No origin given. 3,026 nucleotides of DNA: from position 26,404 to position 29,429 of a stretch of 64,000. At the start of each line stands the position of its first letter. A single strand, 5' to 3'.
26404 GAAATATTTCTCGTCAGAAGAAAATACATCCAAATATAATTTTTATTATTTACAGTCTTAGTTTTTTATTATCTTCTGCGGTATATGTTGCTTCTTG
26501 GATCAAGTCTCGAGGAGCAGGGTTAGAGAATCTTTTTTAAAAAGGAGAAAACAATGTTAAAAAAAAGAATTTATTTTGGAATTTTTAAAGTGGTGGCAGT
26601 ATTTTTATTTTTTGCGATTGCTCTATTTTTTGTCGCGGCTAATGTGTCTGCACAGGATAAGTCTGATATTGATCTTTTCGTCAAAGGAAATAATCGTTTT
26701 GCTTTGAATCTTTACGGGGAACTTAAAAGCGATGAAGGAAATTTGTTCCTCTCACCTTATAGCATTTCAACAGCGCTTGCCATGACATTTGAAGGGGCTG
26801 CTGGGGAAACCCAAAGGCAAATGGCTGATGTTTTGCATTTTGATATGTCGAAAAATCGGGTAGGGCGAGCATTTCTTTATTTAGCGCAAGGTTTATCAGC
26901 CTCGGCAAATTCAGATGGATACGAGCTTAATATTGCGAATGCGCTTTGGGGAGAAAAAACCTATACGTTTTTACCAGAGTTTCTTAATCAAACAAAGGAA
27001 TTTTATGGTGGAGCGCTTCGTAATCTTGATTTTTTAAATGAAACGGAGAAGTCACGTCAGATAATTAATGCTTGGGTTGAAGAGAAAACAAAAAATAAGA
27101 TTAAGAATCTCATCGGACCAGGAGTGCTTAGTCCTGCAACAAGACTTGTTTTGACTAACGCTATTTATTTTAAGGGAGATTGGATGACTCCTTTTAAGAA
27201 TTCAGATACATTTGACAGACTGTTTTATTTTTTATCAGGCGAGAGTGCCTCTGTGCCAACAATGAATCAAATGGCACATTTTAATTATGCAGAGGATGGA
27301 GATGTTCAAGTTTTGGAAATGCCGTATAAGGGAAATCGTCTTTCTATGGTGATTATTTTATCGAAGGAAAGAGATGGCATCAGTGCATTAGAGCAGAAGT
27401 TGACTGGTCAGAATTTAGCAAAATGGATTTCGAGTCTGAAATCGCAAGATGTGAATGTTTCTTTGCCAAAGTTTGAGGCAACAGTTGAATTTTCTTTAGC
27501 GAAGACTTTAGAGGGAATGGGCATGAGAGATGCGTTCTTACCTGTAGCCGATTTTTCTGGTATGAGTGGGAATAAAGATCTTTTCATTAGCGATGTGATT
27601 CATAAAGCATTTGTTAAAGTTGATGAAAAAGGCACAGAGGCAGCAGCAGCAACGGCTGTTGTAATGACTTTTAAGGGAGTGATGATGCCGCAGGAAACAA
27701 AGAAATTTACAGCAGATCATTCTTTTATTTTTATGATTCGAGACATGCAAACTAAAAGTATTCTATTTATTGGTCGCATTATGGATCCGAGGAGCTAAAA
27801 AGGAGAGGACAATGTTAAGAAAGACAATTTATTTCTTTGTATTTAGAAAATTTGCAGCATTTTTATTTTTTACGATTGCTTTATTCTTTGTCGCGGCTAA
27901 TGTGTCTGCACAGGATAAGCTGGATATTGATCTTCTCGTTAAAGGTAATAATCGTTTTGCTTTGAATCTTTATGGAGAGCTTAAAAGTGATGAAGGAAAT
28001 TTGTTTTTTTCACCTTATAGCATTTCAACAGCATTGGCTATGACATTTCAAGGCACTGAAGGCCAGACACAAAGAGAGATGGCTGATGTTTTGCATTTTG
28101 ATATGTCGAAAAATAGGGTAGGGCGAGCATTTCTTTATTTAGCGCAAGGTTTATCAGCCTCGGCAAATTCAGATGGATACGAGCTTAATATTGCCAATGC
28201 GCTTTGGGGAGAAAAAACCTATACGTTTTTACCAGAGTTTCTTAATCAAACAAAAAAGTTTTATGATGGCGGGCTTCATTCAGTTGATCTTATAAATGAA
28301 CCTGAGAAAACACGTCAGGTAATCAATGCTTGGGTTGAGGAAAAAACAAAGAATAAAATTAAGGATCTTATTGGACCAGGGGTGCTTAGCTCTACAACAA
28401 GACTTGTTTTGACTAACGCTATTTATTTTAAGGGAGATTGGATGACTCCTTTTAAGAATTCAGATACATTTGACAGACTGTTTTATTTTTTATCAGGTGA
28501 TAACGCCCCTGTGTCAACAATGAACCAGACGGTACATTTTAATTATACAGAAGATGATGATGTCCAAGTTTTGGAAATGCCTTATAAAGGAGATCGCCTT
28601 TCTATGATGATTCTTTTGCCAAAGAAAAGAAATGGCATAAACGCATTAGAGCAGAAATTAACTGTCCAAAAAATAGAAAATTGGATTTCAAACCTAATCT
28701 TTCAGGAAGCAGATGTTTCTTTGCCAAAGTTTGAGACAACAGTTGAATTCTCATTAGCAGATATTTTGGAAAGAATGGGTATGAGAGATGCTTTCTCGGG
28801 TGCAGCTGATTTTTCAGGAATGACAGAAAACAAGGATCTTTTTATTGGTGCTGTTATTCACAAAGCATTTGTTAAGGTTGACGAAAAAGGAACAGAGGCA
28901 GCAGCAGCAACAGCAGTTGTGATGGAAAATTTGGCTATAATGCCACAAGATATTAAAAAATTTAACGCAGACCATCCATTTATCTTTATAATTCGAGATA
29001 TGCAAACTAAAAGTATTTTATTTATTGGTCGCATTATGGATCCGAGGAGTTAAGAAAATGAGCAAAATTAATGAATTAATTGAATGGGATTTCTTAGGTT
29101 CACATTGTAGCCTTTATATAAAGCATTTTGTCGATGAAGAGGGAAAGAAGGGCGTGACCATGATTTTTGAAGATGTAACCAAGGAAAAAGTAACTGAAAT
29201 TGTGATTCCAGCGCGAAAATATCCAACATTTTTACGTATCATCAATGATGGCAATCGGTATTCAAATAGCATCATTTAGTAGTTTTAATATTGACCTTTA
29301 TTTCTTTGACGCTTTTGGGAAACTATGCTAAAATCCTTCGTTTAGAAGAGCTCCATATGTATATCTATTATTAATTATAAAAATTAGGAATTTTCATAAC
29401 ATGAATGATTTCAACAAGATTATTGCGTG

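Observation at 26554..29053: Tandemly duplicated secreted serpins with diverged reactive-centre loops and gene-conversion-like identical tracts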

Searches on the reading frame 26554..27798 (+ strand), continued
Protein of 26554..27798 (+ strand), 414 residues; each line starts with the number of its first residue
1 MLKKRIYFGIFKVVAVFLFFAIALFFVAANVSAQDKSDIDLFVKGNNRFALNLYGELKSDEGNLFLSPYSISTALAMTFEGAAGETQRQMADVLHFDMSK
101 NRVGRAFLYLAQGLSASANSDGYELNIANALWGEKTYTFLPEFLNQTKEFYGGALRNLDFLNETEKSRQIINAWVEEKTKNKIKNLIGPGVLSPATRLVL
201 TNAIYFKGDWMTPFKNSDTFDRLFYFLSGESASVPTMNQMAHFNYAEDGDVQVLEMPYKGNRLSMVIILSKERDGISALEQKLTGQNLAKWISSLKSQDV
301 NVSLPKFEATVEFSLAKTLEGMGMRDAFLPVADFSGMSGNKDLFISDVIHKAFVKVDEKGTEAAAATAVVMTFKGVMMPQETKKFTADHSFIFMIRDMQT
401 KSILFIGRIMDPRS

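Call 27: search_solved_structures(query=window:26554-27798:+, max_evalue=1e-40, show_alignments=2)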
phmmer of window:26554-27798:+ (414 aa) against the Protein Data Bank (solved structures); distinct sequences matched with E-value up to 1e-40: 143 (the best 60 are shown).
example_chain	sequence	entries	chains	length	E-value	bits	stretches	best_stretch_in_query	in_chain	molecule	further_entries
8gxv_A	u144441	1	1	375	1.3e-98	334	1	47-412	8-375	Proteinase inhibitor I4 serpin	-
4zk0_A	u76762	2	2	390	1.5e-86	294.3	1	44-412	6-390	Serpin B4 | Serpin B3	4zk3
2zv6_A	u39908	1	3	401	1.6e-86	294.2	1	44-412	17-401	Serpin B3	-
4ga7_A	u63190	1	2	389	2.1e-83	283.9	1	40-412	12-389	Leukocyte elastase inhibitor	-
2dut_A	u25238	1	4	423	3.5e-75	256.8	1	48-412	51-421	Heterochromatin-associated protein MENT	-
5cdx_A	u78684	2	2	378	1.3e-71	245.1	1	42-412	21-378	Conserpin | Conserpin in the latent state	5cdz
2gd4_I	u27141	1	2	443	1.4e-71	245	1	43-412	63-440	Antithrombin-III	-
2arq_A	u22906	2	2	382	1.5e-71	244.9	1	45-412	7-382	Plasminogen activator inhibitor-2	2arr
7pmu_A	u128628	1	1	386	3.4e-71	243.7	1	42-409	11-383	Serpin-8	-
1by7_A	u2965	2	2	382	3.9e-71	243.5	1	45-412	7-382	PROTEIN (PLASMINOGEN ACTIVATOR INHIBITOR-2) | PLASMINOGEN ACTIVATOR INHIBITOR-2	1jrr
5ce0_A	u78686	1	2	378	4.8e-71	243.2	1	42-412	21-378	Native conserpin with Z-variant (E342K)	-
2b4x_L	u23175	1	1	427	5.4e-71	243.1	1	43-412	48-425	Antithrombin-III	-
1ant_L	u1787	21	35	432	5.5e-71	243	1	43-412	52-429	ANTITHROMBIN | ANTITHROMBIN III | PROTEIN (ANTITHROMBIN-III)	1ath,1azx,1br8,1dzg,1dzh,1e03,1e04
3kcg_I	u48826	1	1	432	7.7e-71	242.6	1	43-412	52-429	Antithrombin-III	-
2h4r_A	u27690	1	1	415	9e-71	242.3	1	110-412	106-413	Heterochromatin-associated protein MENT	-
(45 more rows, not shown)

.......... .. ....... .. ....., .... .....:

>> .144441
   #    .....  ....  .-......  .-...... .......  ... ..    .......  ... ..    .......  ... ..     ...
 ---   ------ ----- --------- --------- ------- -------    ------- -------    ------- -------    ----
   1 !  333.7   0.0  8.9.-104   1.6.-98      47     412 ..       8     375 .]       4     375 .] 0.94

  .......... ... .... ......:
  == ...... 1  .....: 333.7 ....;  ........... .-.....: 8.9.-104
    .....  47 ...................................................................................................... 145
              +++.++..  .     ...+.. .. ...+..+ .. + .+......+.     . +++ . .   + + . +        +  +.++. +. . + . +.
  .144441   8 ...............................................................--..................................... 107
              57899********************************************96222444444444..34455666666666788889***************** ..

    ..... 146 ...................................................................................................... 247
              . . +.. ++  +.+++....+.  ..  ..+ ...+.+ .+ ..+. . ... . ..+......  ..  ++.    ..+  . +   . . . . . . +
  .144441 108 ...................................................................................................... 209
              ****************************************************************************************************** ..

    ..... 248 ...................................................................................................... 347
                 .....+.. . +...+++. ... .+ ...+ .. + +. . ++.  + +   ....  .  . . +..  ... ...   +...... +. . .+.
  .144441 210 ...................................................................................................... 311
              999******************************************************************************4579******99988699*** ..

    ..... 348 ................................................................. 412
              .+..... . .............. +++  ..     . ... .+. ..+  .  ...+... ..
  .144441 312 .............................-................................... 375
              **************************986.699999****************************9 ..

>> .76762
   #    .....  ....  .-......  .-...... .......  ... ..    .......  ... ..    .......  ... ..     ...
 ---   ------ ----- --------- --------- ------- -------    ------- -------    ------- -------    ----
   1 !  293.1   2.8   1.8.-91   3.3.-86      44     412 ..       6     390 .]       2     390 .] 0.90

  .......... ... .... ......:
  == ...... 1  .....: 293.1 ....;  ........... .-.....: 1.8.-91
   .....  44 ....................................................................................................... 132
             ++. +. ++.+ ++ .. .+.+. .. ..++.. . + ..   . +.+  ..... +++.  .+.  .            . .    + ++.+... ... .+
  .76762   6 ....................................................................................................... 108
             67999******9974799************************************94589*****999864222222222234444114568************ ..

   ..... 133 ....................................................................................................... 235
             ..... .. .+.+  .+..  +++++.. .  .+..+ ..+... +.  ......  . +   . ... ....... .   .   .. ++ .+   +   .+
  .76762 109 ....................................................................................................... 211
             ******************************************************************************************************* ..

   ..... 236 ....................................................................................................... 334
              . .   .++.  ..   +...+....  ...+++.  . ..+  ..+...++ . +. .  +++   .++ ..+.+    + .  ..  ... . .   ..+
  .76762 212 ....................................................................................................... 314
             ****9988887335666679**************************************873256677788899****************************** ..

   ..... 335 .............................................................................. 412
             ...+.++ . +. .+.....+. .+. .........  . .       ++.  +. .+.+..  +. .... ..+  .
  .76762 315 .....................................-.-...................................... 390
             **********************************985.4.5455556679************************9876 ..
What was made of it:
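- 26554..27798 (+): Serpin A coding sequence (414 aa; identical to NCBI MDP8264572.1, 'serpin family protein', Candidatus Aceula lacicola). Best solved relative is chloropin 8GXV, E 1.3e-98 (call 27).
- On Serpin superfamily (Pfam PF00079; MEROPS I4): There are 143 PDB serpin sequences at E<=1e-40 (call 27).
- Closest known: Chloropin, the serpin of Chlorobium limicola. Same: It is the closest solved structure (E 1.3e-98, call 27).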

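Call 37: find_related_loci(query=A1, collection=genome_contigs, flank=6000)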
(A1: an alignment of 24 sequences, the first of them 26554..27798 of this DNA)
Query A1 (414 aa) in genome_contigs; peptide patterns used: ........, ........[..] (x = any residue, [..] = any of these).
600 stretches matched a pattern (row limit reached: there are more); 575 encode a relative of the query (tblastn E <= 1e-3); the best 80 are kept; 80 distinct loci.
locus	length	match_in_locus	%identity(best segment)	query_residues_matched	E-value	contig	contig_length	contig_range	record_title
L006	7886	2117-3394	49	12-414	4e-128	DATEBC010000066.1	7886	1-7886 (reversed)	MAG TPA_asm: Sedimentisphaerales bacterium isolate SMAG_U8234 k141_1462403, whole genome shotgun sequence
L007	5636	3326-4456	54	36-412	1e-127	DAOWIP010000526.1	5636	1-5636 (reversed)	MAG TPA_asm: Sedimentisphaerales bacterium isolate CSMAG_2046 CSMAG_2046_k141_2031496_length_5636_cov_18.0000, whole gen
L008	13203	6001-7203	50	13-412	3e-124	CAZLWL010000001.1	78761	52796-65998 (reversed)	MAG TPA_asm: uncultured Pirellulales bacterium isolate SRP068000_co1_351 genome assembly, contig: NODE_203_length_78761_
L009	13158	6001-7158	51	43-414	2e-124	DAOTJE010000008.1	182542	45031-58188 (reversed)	MAG TPA_asm: Sedimentisphaerales bacterium isolate AMR_MDS_3007 NODE_34_length_182542_cov_39.909281, whole genome shotgu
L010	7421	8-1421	51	19-412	6e-123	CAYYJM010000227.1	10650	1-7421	MAG TPA_asm: uncultured Alcaligenaceae bacterium isolate SRP263991_co5_27 genome assembly, contig: NODE_12168_length_106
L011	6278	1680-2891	49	2-412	4e-122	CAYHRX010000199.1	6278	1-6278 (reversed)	MAG TPA_asm: uncultured Chitinophagales bacterium isolate ERP119705_co14_37 genome assembly, contig: NODE_22000_length_6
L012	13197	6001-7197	51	14-412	2e-121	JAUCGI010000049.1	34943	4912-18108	Desulfobacterales bacterium HSG2 NODE_108_length_34943, whole genome shotgun sequence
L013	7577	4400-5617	49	26-412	9e-122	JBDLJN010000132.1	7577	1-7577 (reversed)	MAG: Planctomycetota bacterium isolate MAG098 MAG098_132, whole genome shotgun sequence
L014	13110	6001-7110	51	43-412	1e-120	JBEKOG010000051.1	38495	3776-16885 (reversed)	MAG: Verrucomicrobiota bacterium isolate SPRUCE 435 SPRUCE_435_51, whole genome shotgun sequence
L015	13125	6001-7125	51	37-413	4e-119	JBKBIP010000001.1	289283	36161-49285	MAG: Gemmataceae bacterium isolate 21I_069.bin.2 NODE_1_length_289283_cov_9.177067, whole genome shotgun sequence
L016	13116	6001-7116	49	42-412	5e-118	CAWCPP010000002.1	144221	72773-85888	MAG: uncultured Planctomycetaceae bacterium isolate MFD09495.bin.1.19 genome assembly, contig: contig_11257, whole genom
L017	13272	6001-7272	49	11-414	1e-117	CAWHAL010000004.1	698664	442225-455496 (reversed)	MAG: uncultured Planctomycetota bacterium isolate MFD04408.bin.1.172 genome assembly, contig: contig_31152, whole genome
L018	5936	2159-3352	51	14-412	3e-117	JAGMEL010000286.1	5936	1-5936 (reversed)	MAG: candidate division WOR-3 bacterium isolate RS_18_8 ZL530.bin.8.fa_286, whole genome shotgun sequence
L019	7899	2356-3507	53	36-414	3e-116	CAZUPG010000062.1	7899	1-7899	MAG TPA_asm: uncultured Pirellulales bacterium isolate binchicken_co100_69 genome assembly, contig: NODE_14847_length_78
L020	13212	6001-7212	47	4-414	2e-116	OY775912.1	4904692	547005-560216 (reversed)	MAG: Anaerohalosphaeraceae bacterium isolate 978f9c3d-91dc-4e11-95ec-8fa255ba7f00 genome assembly, chromosome: 1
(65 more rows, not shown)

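Call 57: search_protein_families(library=ncbifam, proteins=[window:26554-27798:+], max_evalue=0.01)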
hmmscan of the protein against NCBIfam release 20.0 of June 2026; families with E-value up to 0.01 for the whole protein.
window:26554-27798:+ (414 aa): 0 families

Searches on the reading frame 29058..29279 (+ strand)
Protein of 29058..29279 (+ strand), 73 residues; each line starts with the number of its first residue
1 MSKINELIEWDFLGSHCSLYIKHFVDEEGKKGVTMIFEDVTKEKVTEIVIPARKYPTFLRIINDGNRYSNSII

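Call 5: search_protein_families(library=pfam, proteins=[window:29058-29279:+])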
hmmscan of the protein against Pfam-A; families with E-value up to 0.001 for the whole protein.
window:29058-29279:+ (73 aa): 0 families

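Call 57: search_protein_families(library=ncbifam, proteins=[window:29058-29279:+], max_evalue=0.01)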
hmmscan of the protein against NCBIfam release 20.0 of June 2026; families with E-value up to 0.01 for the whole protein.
window:29058-29279:+ (73 aa): 0 families
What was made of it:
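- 29058..29279 (+): orf73, a small ORF starting 4 nt after serpin B's stop codon. It is probably co-transcribed and its function is unknown. No Pfam or NCBIfam match (calls 5, 57).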

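Call 60: search_protein_representatives(protein=window:29058-29279:+)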
Query: 73 residues. Proteins with E-value up to 0.001 (for the whole library): 10; up to 1e-10: 3; up to 1e-30: 0. The best 10 are listed.
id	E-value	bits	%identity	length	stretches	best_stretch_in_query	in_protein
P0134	2.3e-22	94.2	67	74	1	2-67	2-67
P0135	2.7e-20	87.6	63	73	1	9-65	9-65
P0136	6.0e-15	70.7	26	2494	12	10-47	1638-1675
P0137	2.2e-10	56.3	68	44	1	1-38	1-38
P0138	1.6e-09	53.5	45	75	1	1-64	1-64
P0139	2.0e-09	53.2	58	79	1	25-67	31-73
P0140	2.0e-09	53.2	41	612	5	25-59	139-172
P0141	5.7e-09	51.7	68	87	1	1-38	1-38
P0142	1.5e-07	47.2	62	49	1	1-34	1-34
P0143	1.5e-05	41.0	59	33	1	1-32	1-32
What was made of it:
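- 29058..29279 (+): Only 10 relatives among 1.84 billion representatives (call 60).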
